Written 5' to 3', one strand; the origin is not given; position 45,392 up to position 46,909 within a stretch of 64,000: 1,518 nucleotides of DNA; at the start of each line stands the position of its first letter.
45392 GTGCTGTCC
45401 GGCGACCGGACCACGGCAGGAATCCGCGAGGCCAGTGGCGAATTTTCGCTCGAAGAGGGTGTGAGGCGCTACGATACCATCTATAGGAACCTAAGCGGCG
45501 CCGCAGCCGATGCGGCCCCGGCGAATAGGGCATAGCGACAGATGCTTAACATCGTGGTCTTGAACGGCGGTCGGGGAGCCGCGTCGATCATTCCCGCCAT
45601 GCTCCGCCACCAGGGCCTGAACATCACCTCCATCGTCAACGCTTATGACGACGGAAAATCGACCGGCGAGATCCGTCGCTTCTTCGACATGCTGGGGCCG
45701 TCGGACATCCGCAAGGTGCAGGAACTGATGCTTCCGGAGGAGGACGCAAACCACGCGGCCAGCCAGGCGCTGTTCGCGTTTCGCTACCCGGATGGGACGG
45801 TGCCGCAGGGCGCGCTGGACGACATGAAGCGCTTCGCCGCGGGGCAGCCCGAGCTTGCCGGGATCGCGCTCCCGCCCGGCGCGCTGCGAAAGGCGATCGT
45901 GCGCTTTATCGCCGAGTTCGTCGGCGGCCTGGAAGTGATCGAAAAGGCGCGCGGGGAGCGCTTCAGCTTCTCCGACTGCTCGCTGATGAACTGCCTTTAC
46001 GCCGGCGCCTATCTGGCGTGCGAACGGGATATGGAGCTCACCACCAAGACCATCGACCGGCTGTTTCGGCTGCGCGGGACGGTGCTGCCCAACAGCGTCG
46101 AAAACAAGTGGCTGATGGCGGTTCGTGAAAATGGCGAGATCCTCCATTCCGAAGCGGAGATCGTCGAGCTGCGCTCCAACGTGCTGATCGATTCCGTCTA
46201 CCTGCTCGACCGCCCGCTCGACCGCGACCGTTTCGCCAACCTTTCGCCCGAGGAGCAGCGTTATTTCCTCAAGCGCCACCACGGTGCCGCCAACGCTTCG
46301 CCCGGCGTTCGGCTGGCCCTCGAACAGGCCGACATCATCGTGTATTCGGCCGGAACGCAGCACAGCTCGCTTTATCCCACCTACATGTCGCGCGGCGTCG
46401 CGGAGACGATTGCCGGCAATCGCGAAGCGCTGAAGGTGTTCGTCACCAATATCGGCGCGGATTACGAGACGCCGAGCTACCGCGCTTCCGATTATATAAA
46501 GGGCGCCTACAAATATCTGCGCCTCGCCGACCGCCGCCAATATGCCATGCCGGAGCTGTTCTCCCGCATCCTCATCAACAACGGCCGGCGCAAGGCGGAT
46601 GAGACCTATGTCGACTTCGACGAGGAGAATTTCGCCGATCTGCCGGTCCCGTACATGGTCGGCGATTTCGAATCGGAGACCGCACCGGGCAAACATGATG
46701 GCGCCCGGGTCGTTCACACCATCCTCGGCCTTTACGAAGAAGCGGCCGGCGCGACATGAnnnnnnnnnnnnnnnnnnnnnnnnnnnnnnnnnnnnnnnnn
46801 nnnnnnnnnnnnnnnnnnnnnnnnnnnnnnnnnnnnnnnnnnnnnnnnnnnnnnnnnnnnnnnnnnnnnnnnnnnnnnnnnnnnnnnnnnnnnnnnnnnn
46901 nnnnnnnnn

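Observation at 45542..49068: Candidate new system: YvcK/CofD-like + HAD + GT2 + nucleotidyltransferase module in a polysaccharide locus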

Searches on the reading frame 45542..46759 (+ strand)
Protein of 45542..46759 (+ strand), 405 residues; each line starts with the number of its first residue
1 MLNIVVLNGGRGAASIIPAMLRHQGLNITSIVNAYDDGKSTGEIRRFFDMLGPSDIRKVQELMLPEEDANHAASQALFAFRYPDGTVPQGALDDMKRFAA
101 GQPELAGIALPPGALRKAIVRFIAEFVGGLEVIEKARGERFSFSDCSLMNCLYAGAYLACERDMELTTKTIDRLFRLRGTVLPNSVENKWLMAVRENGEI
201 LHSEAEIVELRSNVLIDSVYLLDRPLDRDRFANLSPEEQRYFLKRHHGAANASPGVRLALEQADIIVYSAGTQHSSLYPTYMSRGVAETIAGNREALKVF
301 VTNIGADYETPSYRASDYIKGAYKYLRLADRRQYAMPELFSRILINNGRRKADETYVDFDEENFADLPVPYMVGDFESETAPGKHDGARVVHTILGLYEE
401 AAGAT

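Call 3: search_protein_families(library=pfam, proteins=[window:45542-46759:+], max_evalue=0.01)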
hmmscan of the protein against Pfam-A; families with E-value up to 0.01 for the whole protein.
window:45542-46759:+ (405 aa): 1 family
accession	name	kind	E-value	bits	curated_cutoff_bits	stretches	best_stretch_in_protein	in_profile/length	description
PF01933.23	CofD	-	1.2e-30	107.2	30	1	4-365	1-278/290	2-phospho-L-lactate transferase CofD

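Call 4: search_protein_families(library=ncbifam, proteins=[window:45542-46759:+], max_evalue=0.01)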
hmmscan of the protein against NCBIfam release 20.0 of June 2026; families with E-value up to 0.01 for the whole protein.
window:45542-46759:+ (405 aa): 2 families
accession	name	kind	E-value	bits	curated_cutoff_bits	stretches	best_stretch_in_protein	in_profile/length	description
TIGR01826.1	CofD_related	subfamily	1.7e-25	90.1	196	2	4-85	1-77/310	uridine diphosphate-N-acetylglucosamine-binding protein YvcK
TIGR04357.1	CofD_rel_GAK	hypoth_equivalog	4.2e-25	88.9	340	1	7-392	7-364/368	GAK system CofD-like protein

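Call 9: find_homologous_proteins(query=window:45542-46759:+)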
Query window:45542-46759:+ (405 aa): 1361 proteins with E <= 0.001 among 8000 candidates; the best 120 are listed.
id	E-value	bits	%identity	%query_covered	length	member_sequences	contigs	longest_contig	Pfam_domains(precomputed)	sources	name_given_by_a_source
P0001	1.3e-248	843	94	100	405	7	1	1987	PF01933.24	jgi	jgi:2-phospho-L-lactate transferase/gluconeogenesis factor (CofD/UPF0052 family)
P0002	9.4e-243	824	91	100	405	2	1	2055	PF01933.24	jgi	jgi:2-phospho-L-lactate transferase/gluconeogenesis factor (CofD/UPF0052 family)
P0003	1.3e-241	820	90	100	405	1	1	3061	PF01933.24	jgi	jgi:2-phospho-L-lactate transferase/gluconeogenesis factor (CofD/UPF0052 family)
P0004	3.3e-240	815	90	100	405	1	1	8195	PF01933.24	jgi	jgi:2-phospho-L-lactate transferase/gluconeogenesis factor (CofD/UPF0052 family)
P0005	1.8e-239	813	89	100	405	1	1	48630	PF01933.24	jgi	jgi:2-phospho-L-lactate transferase/gluconeogenesis factor (CofD/UPF0052 family)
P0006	4.6e-222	755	84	100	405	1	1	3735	PF01933.24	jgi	jgi:2-phospho-L-lactate transferase/gluconeogenesis factor (CofD/UPF0052 family)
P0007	9.5e-218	741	83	100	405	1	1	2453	PF01933.24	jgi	jgi:2-phospho-L-lactate transferase/gluconeogenesis factor (CofD/UPF0052 family)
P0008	1.8e-213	727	79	100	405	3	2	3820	PF01933.24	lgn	-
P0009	1.3e-212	724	80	100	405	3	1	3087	PF01933.24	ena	-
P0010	1.6e-211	721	80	100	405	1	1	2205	PF01933.24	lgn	-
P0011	9.4e-211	718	80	100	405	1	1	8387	PF01933.24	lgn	-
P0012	1.3e-210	718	80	100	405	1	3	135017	PF01933.24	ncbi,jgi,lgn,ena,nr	ncbi:MAG: YvcK family protein [Alphaproteobacteria bacterium]|nr:YvcK family protein [Alphaproteobac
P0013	1.8e-210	717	79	100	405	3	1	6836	PF01933.24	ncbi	ncbi:MAG: 2-phospho-L-lactate transferase CofD family protein [Sphingomonadales bacterium]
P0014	1.1e-209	715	80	100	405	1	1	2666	PF01933.24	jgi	jgi:2-phospho-L-lactate transferase/gluconeogenesis factor (CofD/UPF0052 family)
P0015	1.9e-209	714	79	100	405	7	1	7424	PF01933.24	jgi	jgi:2-phospho-L-lactate transferase/gluconeogenesis factor (CofD/UPF0052 family)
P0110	5.6e-164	564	63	100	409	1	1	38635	PF01933.24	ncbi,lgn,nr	ncbi:MAG: YvcK family protein [Burkholderiales bacterium]|nr:YvcK family protein [Burkholderiales ba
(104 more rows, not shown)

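Call 12: find_encoding_contigs(protein=P0110, flank=8000, max_places=2)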
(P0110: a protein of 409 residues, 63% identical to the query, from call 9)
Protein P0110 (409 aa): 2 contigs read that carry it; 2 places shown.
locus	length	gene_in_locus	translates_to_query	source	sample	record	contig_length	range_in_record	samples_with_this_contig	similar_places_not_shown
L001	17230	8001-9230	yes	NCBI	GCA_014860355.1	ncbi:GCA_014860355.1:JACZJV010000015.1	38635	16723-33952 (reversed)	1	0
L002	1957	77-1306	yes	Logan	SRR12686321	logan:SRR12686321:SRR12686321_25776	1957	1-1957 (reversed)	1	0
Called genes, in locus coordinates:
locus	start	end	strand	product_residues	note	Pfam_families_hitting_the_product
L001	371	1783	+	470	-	-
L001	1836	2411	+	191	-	PF00132:Hexapep, PF14602:Hexapep_2 (weak)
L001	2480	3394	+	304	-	PF05050:Methyltransf_21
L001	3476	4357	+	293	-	PF13489:Methyltransf_23, PF13847:Methyltransf_31, PF08241:Methyltransf_11, PF08242:Methyltransf_12, PF13649:Methyltransf_25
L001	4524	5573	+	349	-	PF13439:Glyco_transf_4, PF13579:Glyco_trans_4_4 (weak), PF00534:Glycos_transf_1, PF13692:Glyco_trans_1_4, PF20706:GT4-conflict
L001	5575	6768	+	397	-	PF13439:Glyco_transf_4, PF13579:Glyco_trans_4_4, PF00534:Glycos_transf_1, PF13692:Glyco_trans_1_4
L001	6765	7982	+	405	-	PF13439:Glyco_transf_4, PF13579:Glyco_trans_4_4, PF00534:Glycos_transf_1, PF13692:Glyco_trans_1_4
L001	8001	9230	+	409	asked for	PF01933:CofD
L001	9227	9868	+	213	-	PF00702:Hydrolase, PF12710:HAD (weak), PF13419:HAD_2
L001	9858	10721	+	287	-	-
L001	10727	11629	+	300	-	PF00535:Glycos_transf_2, PF13641:Glyco_tranf_2_3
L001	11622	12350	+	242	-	PF00483:NTP_transferase (weak), PF01128:IspD (weak), PF12804:NTP_transf_3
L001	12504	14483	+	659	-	PF13522:GATase_6, PF13537:GATase_7, PF00733:Asn_synthase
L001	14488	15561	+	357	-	PF14897:EpsG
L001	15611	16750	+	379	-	PF13477:Glyco_trans_4_2 (weak), PF13439:Glyco_transf_4, PF13579:Glyco_trans_4_4, PF20706:GT4-conflict (weak), PF00534:Glycos_transf_1, PF13692:Glyco_trans_1_4, PF13524:Glyco_trans_1_2 (weak)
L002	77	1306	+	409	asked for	PF01933:CofD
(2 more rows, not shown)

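Call 20: find_related_loci(query=A1, collection=genome_contigs, flank=8000)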
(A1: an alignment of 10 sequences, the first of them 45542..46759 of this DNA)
Query A1 (405 aa) in genome_contigs; peptide patterns used: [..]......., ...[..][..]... (x = any residue, [..] = any of these).
199 stretches matched a pattern; 97 encode a relative of the query (tblastn E <= 1e-3); the best 80 are kept; 80 distinct loci.
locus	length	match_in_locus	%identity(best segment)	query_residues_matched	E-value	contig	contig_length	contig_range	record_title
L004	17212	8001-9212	80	1-404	0e+0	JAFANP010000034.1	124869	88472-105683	MAG: Alphaproteobacteria bacterium isolate CP_BE_RX_R3_2 BE_RX_R3_k147_413482, whole genome shotgun sequence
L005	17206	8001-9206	78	1-402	0e+0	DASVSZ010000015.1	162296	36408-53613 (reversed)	MAG TPA_asm: Allosphingosinicella sp. isolate SMAG_U3276 k141_120692, whole genome shotgun sequence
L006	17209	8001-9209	76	1-405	0e+0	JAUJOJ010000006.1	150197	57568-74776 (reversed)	MAG: Allosphingosinicella sp. isolate YX3bin14 opera_contig_345, whole genome shotgun sequence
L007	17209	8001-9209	72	1-402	0e+0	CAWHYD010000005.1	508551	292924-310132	MAG: uncultured Alphaproteobacteria bacterium isolate MFD08988.bin.2.20 genome assembly, contig: contig_4671, whole geno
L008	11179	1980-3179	71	1-400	0e+0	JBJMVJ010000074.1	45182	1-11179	MAG: Sphingomonas sp. isolate H1_18_all_fractions_metab_conc_103_66_15 k255_2356156, whole genome shotgun sequence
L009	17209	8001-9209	77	1-403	0e+0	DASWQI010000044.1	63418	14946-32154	MAG TPA_asm: Allosphingosinicella sp. isolate SMAG_U3490 k141_2767754, whole genome shotgun sequence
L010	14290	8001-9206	70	1-402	0e+0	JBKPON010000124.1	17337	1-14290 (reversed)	MAG: Pseudomonadota bacterium isolate GS_HAYS_MAG_00013 GS_HAYS_000000333754, whole genome shotgun sequence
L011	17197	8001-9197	70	1-400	0e+0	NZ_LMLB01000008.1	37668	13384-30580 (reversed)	Sphingomonas sp. Leaf33 contig_16, whole genome shotgun sequence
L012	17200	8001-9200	70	1-400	0e+0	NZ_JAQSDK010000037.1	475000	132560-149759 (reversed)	MAG: Brevundimonas sp. isolate K-2018 MAG003 NODE_8_length_475000_cov_18.450785, whole genome shotgun sequence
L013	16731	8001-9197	70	1-400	3e-180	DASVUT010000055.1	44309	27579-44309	MAG TPA_asm: Sphingomonas sp. isolate SMAG_U3324 k141_20986, whole genome shotgun sequence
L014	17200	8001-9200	63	1-399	3e-172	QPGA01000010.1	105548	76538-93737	MAG: Candidatus Accumulibacter meliphilus isolate UW-LDO-IC UW-LDO-IC-MS_9, whole genome shotgun sequence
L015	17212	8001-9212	63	1-403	2e-171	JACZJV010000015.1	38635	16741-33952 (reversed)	MAG: Burkholderiales bacterium isolate MAG28 betaproteobacteria_3_contig_64878, whole genome shotgun sequence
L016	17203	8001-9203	63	1-400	3e-169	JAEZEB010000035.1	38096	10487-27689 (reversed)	MAG: Proteobacteria bacterium isolate OH_CBrB_316 k127_2459039, whole genome shotgun sequence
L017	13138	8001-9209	61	1-402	4e-168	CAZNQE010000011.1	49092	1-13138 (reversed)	MAG TPA_asm: uncultured Polaromonas sp. isolate binchicken_co328_86 genome assembly, contig: NODE_367_length_49092_cov_6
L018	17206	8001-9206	62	1-401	7e-168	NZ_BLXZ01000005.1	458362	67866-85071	Geomonas limicola strain Red745 sequence05, whole genome shotgun sequence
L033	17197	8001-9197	58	1-399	4e-155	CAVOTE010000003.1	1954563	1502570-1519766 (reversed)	MAG: uncultured Alphaproteobacteria bacterium isolate MFD00082.bin.2.9 genome assembly, contig: contig_1600, whole genom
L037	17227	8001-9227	67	1-405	2e-172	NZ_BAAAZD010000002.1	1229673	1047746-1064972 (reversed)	Sphingomonas humi strain JCM 16603 sequence2, whole genome shotgun sequence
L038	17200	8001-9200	53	1-399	7e-148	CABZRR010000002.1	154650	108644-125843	MAG: uncultured SAR86 cluster bacterium isolate AG-337-O06 genome assembly, contig: AG-337-O06_NODE_2, whole genome shot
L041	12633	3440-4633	53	1-397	3e-143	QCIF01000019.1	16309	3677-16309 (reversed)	Prochlorococcus sp. AG-402-K10 Ga0115735_119, whole genome shotgun sequence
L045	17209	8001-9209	57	1-404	2e-140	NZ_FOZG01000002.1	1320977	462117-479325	Sphingomonas jatrophae strain S5-249, whole genome shotgun sequence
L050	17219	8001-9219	57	1-405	3e-130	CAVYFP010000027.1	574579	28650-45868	MAG: uncultured Alphaproteobacteria bacterium isolate MFD01188.bin.1.69 genome assembly, contig: contig_3511, whole geno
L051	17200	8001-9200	49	1-399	5e-123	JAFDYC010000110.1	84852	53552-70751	MAG: Bacteroidetes bacterium isolate SZAS-40 LIN-621__110__length-84852, whole genome shotgun sequence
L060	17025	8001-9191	43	3-398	7e-114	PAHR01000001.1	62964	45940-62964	MAG: Pelagibacteraceae bacterium isolate NAT182 MHASMcontig_2332, whole genome shotgun sequence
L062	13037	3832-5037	45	1-400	2e-111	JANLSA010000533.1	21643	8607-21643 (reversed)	MAG: Bacteroidota bacterium isolate OTE_25_metabat_500 OTE_25_k141_2045120, whole genome shotgun sequence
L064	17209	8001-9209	40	1-398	1e-97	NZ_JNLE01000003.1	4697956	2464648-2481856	Clostridium sp. KNHs205 BR73DRAFT_scf7180000000014_quiver.3_C, whole genome shotgun sequence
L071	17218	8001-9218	33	2-395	1e-57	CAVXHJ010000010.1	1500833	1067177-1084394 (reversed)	MAG: uncultured Alphaproteobacteria bacterium isolate MFD04463.bin.2.201 genome assembly, contig: contig_29822, whole ge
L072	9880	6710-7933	31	2-404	7e-57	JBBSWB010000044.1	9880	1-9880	MAG: Nanoarchaeota archaeon isolate H41-bin204_1 H41_bin204_1_000000000044, whole genome shotgun sequence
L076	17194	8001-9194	33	2-401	6e-52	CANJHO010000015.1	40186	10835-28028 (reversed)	MAG: Legionellaceae bacterium isolate RH-20apr16-427 genome assembly, contig: RH-20APR16-C1313, whole genome shotgun seq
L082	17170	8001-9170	33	2-404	8e-43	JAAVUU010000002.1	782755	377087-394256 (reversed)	Rhizobiales bacterium dw_265 2, whole genome shotgun sequence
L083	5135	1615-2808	30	2-397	8e-41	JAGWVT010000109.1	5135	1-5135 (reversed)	MAG: Actinomycetales bacterium isolate REEB426 contig-150_28085, whole genome shotgun sequence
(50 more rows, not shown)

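Call 22: search_protein_representatives(protein=window:45542-46759:+)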
Query: 405 residues. Proteins with E-value up to 0.001 (for the whole library): 2325; up to 1e-10: 836; up to 1e-30: 240. The best 150 are listed.
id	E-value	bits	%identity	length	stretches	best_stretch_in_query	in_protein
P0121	1.3e-136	472.5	58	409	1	1-397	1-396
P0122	6.2e-108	378.1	47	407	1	1-401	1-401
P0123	4.4e-105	368.7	49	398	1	1-401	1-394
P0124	9.3e-104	364.3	46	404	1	1-399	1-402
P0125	1.7e-101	356.9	45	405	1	1-398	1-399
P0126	3.0e-98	346.2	44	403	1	1-400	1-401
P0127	1.6e-95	337.2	43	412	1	1-400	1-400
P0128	2.8e-95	336.4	51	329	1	10-330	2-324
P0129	1.6e-94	334.0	43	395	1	1-391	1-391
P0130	3.9e-94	332.6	43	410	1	1-397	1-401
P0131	5.8e-94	332.1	43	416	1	1-399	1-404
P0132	8.2e-93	328.3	42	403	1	1-399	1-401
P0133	4.9e-92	325.7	46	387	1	2-398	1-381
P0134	1.3e-89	317.8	43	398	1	1-389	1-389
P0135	1.1e-88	314.8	43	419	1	1-397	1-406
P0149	3.8e-73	263.6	35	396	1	2-398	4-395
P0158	3.8e-61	224.1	38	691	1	2-398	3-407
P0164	2.4e-55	205.0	36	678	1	2-398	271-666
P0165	4.2e-55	204.2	34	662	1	3-394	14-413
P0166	4.2e-54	200.9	33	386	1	2-387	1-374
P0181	1.2e-48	182.9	33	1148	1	3-400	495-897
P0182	1.2e-48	182.9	30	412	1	4-398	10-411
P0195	2.9e-46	175.1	32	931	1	2-397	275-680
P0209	7.3e-44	167.2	34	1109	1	4-394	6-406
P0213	1.6e-43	166.1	32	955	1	2-398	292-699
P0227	8.8e-43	163.6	35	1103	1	2-350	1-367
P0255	3.2e-40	155.2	36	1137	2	3-354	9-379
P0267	5.3e-39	151.2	36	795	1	2-357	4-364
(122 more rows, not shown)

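Call 23: search_protein_families(library=pfam, proteins=[P0158, P0164, P0165, P0181, P0195, P0209, P0227, P0213, P0255, P0267], max_evalue=0.001)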
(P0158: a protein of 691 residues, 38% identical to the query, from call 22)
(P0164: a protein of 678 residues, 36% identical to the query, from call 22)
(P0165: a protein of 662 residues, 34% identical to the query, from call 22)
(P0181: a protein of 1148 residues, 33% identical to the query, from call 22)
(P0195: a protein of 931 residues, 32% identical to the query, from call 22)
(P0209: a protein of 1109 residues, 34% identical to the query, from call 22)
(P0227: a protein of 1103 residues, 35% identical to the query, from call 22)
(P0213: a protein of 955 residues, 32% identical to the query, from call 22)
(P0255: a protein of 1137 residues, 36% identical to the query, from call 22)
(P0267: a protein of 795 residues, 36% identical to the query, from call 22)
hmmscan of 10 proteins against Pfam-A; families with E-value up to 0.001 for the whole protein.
P0158 (691 aa): 2 families
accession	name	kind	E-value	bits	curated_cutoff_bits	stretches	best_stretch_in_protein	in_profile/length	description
PF01933.23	CofD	-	3.1e-30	105.8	30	1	5-336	1-239/290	2-phospho-L-lactate transferase CofD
PF00535.33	Glycos_transf_2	-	7.3e-20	72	23.3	1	423-544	1-122/168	Glycosyl transferase family 2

P0164 (678 aa): 4 families
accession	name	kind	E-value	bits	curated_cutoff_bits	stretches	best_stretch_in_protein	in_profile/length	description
PF01933.23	CofD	-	2.1e-26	93.2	30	1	273-592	1-237/290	2-phospho-L-lactate transferase CofD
PF12804.13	NTP_transf_3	-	7.4e-13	49.4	27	1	25-154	1-123/160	MobA-like NTP transferase domain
PF00483.29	NTP_transferase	-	5.4e-08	33.1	21.2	1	25-145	2-128/245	Nucleotidyl transferase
PF01128.25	IspD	-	3.9e-06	27.2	27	1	25-85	3-65/221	2-C-methyl-D-erythritol 4-phosphate cytidylyltransferase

P0165 (662 aa): 1 family
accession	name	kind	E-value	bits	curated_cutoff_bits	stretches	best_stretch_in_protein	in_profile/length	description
PF01933.23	CofD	-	3.5e-18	66.3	30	1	15-367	1-252/290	2-phospho-L-lactate transferase CofD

P0181 (1148 aa): 10 families
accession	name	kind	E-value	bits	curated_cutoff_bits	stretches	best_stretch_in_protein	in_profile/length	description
PF13419.12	HAD_2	-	5.1e-39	134.7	23.8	1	11-190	1-178/178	Haloacid dehalogenase-like hydrolase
PF00702.32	Hydrolase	-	7.9e-35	121.4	26.4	1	9-183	2-190/191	haloacid dehalogenase-like hydrolase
PF01933.23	CofD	-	1.3e-34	120.2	30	1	496-873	1-273/290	2-phospho-L-lactate transferase CofD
PF00535.33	Glycos_transf_2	-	2.8e-33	115.6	23.3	1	911-1033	1-123/168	Glycosyl transferase family 2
PF12804.13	NTP_transf_3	-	2.4e-16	60.7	27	1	248-359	1-106/160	MobA-like NTP transferase domain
PF00483.29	NTP_transferase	-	2.4e-11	44.1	21.2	1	248-383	2-142/245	Nucleotidyl transferase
PF10111.15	Glyco_tranf_2_2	-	1.3e-07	31.9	27.3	1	912-1011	2-104/276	Glycosyltransferase like family 2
PF13641.12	Glyco_tranf_2_3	-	1.4e-07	32.2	27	1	910-1013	3-111/230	Glycosyltransferase like family 2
PF01128.25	IspD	-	5.2e-06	26.8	27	1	248-308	3-65/221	2-C-methyl-D-erythritol 4-phosphate cytidylyltransferase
PF13242.12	Hydrolase_like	-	0.00011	22.5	22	1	146-209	3-72/75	HAD-hyrolase-like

P0195 (931 aa): 5 families
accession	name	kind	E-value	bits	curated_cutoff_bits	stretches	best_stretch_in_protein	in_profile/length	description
PF01933.23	CofD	-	8.5e-27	94.5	30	1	277-610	1-240/290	2-phospho-L-lactate transferase CofD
PF00535.33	Glycos_transf_2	-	1.3e-22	80.9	23.3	1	697-822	1-125/168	Glycosyl transferase family 2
PF12804.13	NTP_transf_3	-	1.3e-15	58.3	27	1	26-175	1-146/160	MobA-like NTP transferase domain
PF00483.29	NTP_transferase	-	1e-11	45.3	21.2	1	27-149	3-133/245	Nucleotidyl transferase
PF01128.25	IspD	-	3.8e-09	37.1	27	1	25-120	2-95/221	2-C-methyl-D-erythritol 4-phosphate cytidylyltransferase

P0209 (1109 aa): 3 families
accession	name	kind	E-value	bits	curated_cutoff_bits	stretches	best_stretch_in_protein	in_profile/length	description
PF01933.23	CofD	-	1.6e-29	103.4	30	1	6-359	1-252/290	2-phospho-L-lactate transferase CofD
PF12804.13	NTP_transf_3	-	2.9e-12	47.5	27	1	845-976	2-127/160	MobA-like NTP transferase domain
PF01128.25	IspD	-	2.8e-10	40.8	27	1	844-913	3-72/221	2-C-methyl-D-erythritol 4-phosphate cytidylyltransferase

P0227 (1103 aa): 3 families
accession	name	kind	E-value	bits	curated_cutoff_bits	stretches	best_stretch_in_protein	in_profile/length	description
PF01933.23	CofD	-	7.9e-29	101.2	30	1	4-367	2-254/290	2-phospho-L-lactate transferase CofD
PF12804.13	NTP_transf_3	-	1.6e-09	38.5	27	1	860-985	3-123/160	MobA-like NTP transferase domain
PF01128.25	IspD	-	0.00018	21.8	27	1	856-994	1-137/221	2-C-methyl-D-erythritol 4-phosphate cytidylyltransferase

P0213 (955 aa): 5 families
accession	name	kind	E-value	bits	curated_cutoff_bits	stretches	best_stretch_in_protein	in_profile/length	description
PF01933.23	CofD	-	5.1e-31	108.4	30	1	294-640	1-250/290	2-phospho-L-lactate transferase CofD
PF00535.33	Glycos_transf_2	-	1.4e-20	74.3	23.3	1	715-840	1-126/168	Glycosyl transferase family 2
PF12804.13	NTP_transf_3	-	6.3e-17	62.7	27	1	41-161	5-119/160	MobA-like NTP transferase domain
PF00483.29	NTP_transferase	-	1.8e-07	31.4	21.2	1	42-219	7-189/245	Nucleotidyl transferase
PF01128.25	IspD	-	1.9e-05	25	27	1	37-164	3-129/221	2-C-methyl-D-erythritol 4-phosphate cytidylyltransferase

P0255 (1137 aa): 5 families
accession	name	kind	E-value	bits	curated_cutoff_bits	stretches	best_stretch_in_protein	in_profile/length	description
PF01933.23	CofD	-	5.1e-30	105.1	30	1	11-372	2-251/290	2-phospho-L-lactate transferase CofD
PF12804.13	NTP_transf_3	-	8e-14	52.6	27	1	864-989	1-120/160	MobA-like NTP transferase domain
PF01128.25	IspD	-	2.2e-10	41.1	27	1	863-982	2-119/221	2-C-methyl-D-erythritol 4-phosphate cytidylyltransferase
PF08282.18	Hydrolase_3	-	2.3e-06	28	20.9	1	678-734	158-212/255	haloacid dehalogenase-like hydrolase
PF00483.29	NTP_transferase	-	2.2e-05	24.6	21.2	1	864-991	2-137/245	Nucleotidyl transferase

P0267 (795 aa): 2 families
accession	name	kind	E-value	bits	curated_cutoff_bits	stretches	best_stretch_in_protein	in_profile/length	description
PF01933.23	CofD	-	4.5e-28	98.7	30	1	6-370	1-266/290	2-phospho-L-lactate transferase CofD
PF08282.18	Hydrolase_3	-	0.00015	22.1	20.9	0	429-679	1-212/255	haloacid dehalogenase-like hydrolase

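Call 26: search_solved_structures(query=window:45542-46759:+, max_evalue=0.01)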
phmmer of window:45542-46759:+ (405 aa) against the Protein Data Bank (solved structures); distinct sequences matched with E-value up to 0.01: 5.
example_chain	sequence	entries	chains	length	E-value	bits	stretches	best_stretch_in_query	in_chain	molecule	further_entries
2ppv_A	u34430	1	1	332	1.1e-16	64.5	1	2-89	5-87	Uncharacterized protein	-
2hzb_A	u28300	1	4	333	5.7e-13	52.3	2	3-84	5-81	Hypothetical UPF0052 protein BH3568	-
2o2z_A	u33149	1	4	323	6.7e-13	52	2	3-84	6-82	hypothetical protein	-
2q7x_A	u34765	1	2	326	4.3e-08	36.2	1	4-63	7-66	UPF0052 protein SP_1565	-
2p0y_A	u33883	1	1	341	1.2e-07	34.8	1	3-62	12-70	Hypothetical protein lp_0780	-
